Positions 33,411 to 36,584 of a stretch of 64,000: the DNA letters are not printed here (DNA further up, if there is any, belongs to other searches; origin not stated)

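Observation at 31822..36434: Two-partner secretion locus whose TpsA cargo carries integrin-alpha-like FG-GAP repeats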

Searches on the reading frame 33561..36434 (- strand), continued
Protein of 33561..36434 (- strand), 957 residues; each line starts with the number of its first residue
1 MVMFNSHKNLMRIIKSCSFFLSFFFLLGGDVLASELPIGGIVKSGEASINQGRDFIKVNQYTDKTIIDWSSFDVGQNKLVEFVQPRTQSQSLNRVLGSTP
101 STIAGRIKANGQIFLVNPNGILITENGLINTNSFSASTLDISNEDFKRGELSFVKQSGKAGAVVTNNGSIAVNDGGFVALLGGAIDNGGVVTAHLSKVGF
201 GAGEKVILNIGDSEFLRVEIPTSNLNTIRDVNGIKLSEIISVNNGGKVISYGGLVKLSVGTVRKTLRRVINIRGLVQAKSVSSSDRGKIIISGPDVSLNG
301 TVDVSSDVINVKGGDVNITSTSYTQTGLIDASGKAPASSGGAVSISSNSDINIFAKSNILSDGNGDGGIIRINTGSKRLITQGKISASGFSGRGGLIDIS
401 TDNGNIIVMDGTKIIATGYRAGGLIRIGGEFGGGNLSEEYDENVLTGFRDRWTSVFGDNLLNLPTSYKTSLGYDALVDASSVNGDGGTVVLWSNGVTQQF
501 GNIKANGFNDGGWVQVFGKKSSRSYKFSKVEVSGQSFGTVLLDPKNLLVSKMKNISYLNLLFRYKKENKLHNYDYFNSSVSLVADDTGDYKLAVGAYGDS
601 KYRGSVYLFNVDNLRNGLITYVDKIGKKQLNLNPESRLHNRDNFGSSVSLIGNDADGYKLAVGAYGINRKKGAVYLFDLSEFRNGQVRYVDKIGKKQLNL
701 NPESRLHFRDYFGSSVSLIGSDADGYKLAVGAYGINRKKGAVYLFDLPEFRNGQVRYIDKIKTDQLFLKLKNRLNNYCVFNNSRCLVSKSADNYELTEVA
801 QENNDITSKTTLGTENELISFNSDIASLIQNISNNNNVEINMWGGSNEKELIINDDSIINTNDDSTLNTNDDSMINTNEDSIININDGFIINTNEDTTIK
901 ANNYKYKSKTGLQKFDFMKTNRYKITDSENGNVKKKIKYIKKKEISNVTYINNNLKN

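Call 14: find_encoding_contigs(protein=P0009, flank=10000, max_places=2)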
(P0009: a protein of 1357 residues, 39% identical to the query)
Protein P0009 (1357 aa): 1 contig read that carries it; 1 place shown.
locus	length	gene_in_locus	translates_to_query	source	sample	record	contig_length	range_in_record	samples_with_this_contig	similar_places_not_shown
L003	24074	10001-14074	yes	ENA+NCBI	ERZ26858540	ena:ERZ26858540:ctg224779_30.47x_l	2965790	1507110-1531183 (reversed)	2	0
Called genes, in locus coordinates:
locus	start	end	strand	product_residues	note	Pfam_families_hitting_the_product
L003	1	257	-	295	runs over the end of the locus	PF00459:Inositol_P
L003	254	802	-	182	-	PF12802:MarR_2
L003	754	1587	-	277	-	PF01755:Glyco_transf_25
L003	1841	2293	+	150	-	PF02675:AdoMet_dc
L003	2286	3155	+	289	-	PF17284:Spermine_synt_N, PF01564:Spermine_synth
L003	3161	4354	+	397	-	PF00278:Orn_DAP_Arg_deC, PF01168:Ala_racemase_N, PF02784:Orn_Arg_deC_N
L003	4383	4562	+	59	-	PF03966:Trm112p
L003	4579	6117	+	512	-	PF03023:MurJ, PF01554:MatE (weak)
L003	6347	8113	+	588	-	PF02776:TPP_enzyme_N, PF00205:TPP_enzyme_M, PF02775:TPP_enzyme_C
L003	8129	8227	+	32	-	-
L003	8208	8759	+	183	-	PF01842:ACT (weak), PF22629:ACT_AHAS_ss, PF13710:ACT_5 (weak), PF10369:ALS_ss_C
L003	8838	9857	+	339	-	PF02826:2-Hacid_dh_C, PF03446:NAD_binding_2 (faint), PF03807:F420_oxidored (weak), PF07991:KARI_N, PF01450:KARI_C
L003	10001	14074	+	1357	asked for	PF05860:TPS, PF14312:FG-GAP_2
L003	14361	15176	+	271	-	PF13476:AAA_23 (weak), PF00005:ABC_tran, PF02463:SMC_N, PF13175:AAA_15 (weak), PF13304:AAA_21 (faint)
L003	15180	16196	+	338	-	PF01032:FecCD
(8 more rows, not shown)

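Call 15: find_related_loci(query=window:33561-36434:-, collection=genome_contigs, flank=10000)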
Query window:33561-36434:- (957 aa) in genome_contigs; peptide patterns used: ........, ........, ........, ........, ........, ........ (x = any residue, [..] = any of these).
75 stretches matched a pattern, but none encodes a relative of the query by tblastn (E <= 1e-3).
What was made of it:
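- Tried and rejected: A genome_contigs scan with the single TpsA found no relative (call 15).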

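Call 25: find_encoding_contigs(protein=P0050, flank=8000, max_places=2)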
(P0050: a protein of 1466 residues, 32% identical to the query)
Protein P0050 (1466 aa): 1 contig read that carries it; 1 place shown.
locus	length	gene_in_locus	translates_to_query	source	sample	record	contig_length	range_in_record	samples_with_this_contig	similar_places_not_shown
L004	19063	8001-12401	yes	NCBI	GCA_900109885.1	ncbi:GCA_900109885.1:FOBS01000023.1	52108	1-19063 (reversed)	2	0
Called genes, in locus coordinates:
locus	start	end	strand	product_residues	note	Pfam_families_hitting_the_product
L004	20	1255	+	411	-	PF00109:ketoacyl-synt, PF02801:Ketoacyl-synt_C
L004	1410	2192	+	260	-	PF01553:Acyltransferase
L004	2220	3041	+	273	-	PF04909:Amidohydro_2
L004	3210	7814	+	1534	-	PF05860:TPS, PF14312:FG-GAP_2 (weak), PF18886:DUF5649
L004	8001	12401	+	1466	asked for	PF05860:TPS, PF14312:FG-GAP_2 (weak), PF18886:DUF5649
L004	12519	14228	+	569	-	PF07244:POTRA (faint), PF08479:POTRA_2, PF03865:ShlB, PF01103:Omp85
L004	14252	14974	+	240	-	PF07277:SapC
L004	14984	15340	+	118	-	PF13424:TPR_12, PF00515:TPR_1 (weak), PF13374:TPR_10, PF13424:TPR_12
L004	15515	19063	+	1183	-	PF05860:TPS, PF14312:FG-GAP_2 (weak)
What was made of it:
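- The same tpsA-tpsB-SapC organisation, with a canonical ShlB protein, occurs in Syntrophus gentianae (call 25).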

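Call 26: find_encoding_contigs(protein=P0008, flank=8000, max_places=2)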
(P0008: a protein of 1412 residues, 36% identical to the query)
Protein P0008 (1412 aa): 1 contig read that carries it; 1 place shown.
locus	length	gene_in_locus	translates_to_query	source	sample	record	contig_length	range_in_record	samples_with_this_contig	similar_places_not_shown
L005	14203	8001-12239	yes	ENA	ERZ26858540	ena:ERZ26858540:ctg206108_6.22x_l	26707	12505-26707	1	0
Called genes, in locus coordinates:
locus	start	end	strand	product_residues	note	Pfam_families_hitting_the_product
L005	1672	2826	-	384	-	PF03787:RAMPs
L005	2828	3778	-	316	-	-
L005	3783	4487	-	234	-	PF03787:RAMPs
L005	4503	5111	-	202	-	PF03750:Csm2_III-A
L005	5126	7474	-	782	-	PF18211:Csm1_B, PF22335:Cas10-Cmr2_palm2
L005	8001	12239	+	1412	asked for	PF05860:TPS, PF14312:FG-GAP_2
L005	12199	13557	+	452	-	PF14312:FG-GAP_2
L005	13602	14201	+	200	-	?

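Call 34: predict_structure(alignment_id=A2)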
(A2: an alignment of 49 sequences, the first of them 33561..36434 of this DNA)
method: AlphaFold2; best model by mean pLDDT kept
length: 957 residues; sequences in the alignment: 49
mean_pLDDT: 74.9   pTM: 0.62
mean pLDDT of the five models: 74.9, 74.0, 74.0, 72.1, 69.4
residues with pLDDT >= 90: 458; 70-90: 204; 50-70: 57; < 50: 238
segments of 3 or more residues with pLDDT < 50: 1-32, 551-569, 773-957
pLDDT, mean of each block of 10 residues (from residue 1): 37 45 40 76 97 96 98 96 97 94 98 97 97 97 95 83 94 96 95 96 93 85 72 75 95 93 63 97 91 93 96 96 94 95 94 92 98 88 96 97 84 96 96 81 89 90 90 93 97 89 95 89 72 90 59 40 40 79 87 85 86 70 87 80 93 89 79 91 85 86 81 94 91 80 92 89 69 45 34 32 28 27 33 33 27 26 27 29 26 27 26 25 29 32 31 32
secondary structure, 60 per line:
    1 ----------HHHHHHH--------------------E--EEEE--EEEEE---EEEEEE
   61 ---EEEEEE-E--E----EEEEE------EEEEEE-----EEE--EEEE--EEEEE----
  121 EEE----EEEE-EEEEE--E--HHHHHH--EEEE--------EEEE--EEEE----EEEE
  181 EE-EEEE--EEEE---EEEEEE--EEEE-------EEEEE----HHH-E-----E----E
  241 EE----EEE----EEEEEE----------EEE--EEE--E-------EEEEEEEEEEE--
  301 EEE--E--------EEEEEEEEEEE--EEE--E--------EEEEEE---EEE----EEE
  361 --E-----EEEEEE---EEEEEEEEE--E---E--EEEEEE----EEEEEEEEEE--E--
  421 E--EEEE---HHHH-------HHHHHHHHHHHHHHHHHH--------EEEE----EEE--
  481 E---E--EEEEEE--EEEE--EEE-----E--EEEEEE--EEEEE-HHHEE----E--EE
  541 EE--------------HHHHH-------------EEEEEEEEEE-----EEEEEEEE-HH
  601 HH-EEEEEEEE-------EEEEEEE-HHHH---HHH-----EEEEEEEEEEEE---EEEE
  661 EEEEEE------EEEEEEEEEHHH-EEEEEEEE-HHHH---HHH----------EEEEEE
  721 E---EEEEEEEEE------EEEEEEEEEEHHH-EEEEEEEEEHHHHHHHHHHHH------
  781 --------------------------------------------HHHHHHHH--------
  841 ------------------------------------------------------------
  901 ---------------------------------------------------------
elements in order (helices of 4 or more, strands of 3 or more residues): H11-17 E41-44 E47-51 E55-60 E64-69 E79-83 E90-95 E101-103 E106-109 E112-116 E121-123 E128-131 E133-137 H143-148 E151-154 E163-166 E169-172 E177-182 E184-187 E190-193 E197-202 E205-208 E216-220 E240-242 E247-249 E254-259 E270-272 E275-277 E288-298 E301-303 E315-325 E328-330 E342-347 E351-353 E358-360 E369-374 E378-386 E396-401 E406-415 E424-427 H431-434 H442-459 E468-471 E476-478 E488-493 E496-499 E502-504 E513-518 E521-525 E539-542 H557-561 E575-584 E590-597 H599-602 E604-611 E619-625 H627-630 E642-653 E657-666 E673-681 E686-693 H695-698 E715-721 E725-733 E740-749 E754-762 H763-774 H825-832
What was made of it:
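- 34785..35792 (-): Right-handed beta-helix stalk (residues 215-550), ending in the family-wide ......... junction (residues 538-546). AF2 pLDDT is mostly above 90 (call 34).
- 34518..34721 (-): FG-GAP_2 unit 1 (residues 572-639). Four strands, E575-625 (call 34).
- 34314..34517 (-): FG-GAP_2 unit 2 (residues 640-707). Four strands, E642-693 (call 34).
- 34110..34313 (-): FG-GAP_2 unit 3 (residues 708-775). It is a chimera: the first ~50 aa are unit-2-type and the last 18 aa are terminal-unit-type. Four strands, E715-762 (call 34).
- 33564..34034 (-): Predicted disordered Asn/Asp/Lys-rich tail (residues 801-957) with a conserved basic C-terminus. pLDDT is below 50 from residue 773 onward (call 34).
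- On TpsA (type Vb passenger): AF2 pLDDT is above 90 over residues 33-550 (call 34).
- On FG-GAP beta-propeller repeat: The AF2 model gives four strands per 68-aa unit at pLDDT 80-93 (call 34).
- In the AF2 model the stalk has pLDDT above 90 and the three units 80-93, each with four strands (call 34).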

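Call 40: fold_search(model_id=the predicted structure, library=pdb)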
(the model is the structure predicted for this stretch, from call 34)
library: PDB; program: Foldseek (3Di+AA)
matches with E <= 10: 501; with E <= 0.001: 42
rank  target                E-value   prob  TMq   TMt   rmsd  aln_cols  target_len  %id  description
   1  8cpk_A                5.8e-22  1.00  0.30  0.65   7.5       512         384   25  Crystal structure of EtpA secretion domain from Enterotoxigenic Escherichia coli (released 2024-01-10)
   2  8cpk_B                9.9e-21  1.00  0.28  0.61   9.3       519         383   24  Crystal structure of EtpA secretion domain from Enterotoxigenic Escherichia coli (released 2024-01-10)
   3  2odl                  4.0e-17  1.00  0.27  0.57   8.9       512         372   24  Crystal structure of the HMW1 secretion domain from Haemophilus influenzae (released 2007-08-21)
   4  4i84_A                3.4e-13  1.00  0.25  0.75   5.2       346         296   26  The crystal structure of the Haemophilus influenzae HxuA secretion domain involved in the two-partner secretion pathwa (released 2013-11-13)
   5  8vbb_A                3.4e-13  1.00  0.35  0.33  12.3       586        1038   20  The secreted adhesin EtpA of Enterotoxigenic Escherichia coli in complex with the mouse mAb 1G05 (released 2024-09-04)
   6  4rm6                  1.4e-12  1.00  0.25  0.30  14.2       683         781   17  Crystal structure of Hemopexin Binding Protein (released 2016-05-18)
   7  4rt6_A                3.3e-12  1.00  0.25  0.29  14.6       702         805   17  Structure of a complex between hemopexin and hemopexin binding protein (released 2016-05-18)
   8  4i84_B                1.7e-11  1.00  0.25  0.79   5.3       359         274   24  The crystal structure of the Haemophilus influenzae HxuA secretion domain involved in the two-partner secretion pathwa (released 2013-11-13)
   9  7usl_A                9.5e-06  1.00  0.16  0.18   4.4       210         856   17  Integrin alphaM/beta2 ectodomain in complex with adenylate cyclase toxin RTX751 and M1F5 Fab (released 2022-08-17)
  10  5es4_G                1.6e-05  1.00  0.15  0.16   5.2       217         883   20  RE-REFINEMENT OF INTEGRIN ALPHAXBETA2 ECTODOMAIN IN THE CLOSED/BENT CONFORMATION (released 2016-03-02)
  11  3k71_C                2.9e-05  1.00  0.15  0.16   5.3       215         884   19  Structure of integrin alphaX beta2 ectodomain (released 2010-01-12)
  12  3k71_E                3.1e-05  1.00  0.15  0.17   5.3       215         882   19  Structure of integrin alphaX beta2 ectodomain (released 2010-01-12)
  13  3fcs_A                3.1e-05  1.00  0.13  0.14   6.1       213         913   20  Structure of complete ectodomain of integrin aIIBb3 (released 2009-01-20)
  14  3k71_A                3.2e-05  1.00  0.15  0.17   5.3       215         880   19  Structure of integrin alphaX beta2 ectodomain (released 2010-01-12)
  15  3k6s_E                3.5e-05  1.00  0.15  0.16   5.3       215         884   19  Structure of integrin alphaXbeta2 ectodomain (released 2010-01-12)
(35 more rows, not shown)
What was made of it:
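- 35793..36308 (-): TPS secretion domain (residues 43-214), with LNRV and LVNPNGI motifs. Foldseek matches EtpA 8cpk at 5.8e-22, HMW1 2odl and HxuA 4i84 (call 40).
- On TpsA (type Vb passenger): Foldseek hits to EtpA, HMW1, HxuA, FHA and HpmA secretion domains (call 40).
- On FG-GAP beta-propeller repeat: About 210 columns align to integrin alpha propellers (call 40).
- Closest known: Integrin alpha-subunit beta-propeller. Same: About 210 residues superimpose on three consecutive blades (call 40).
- Foldseek matches EtpA, HMW1 and HxuA secretion domains (E down to 6e-22) and then integrin alpha propellers over ~210 columns at E~1e-5 (call 40). The blades resemble integrin alpha blades in fold (call 40).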
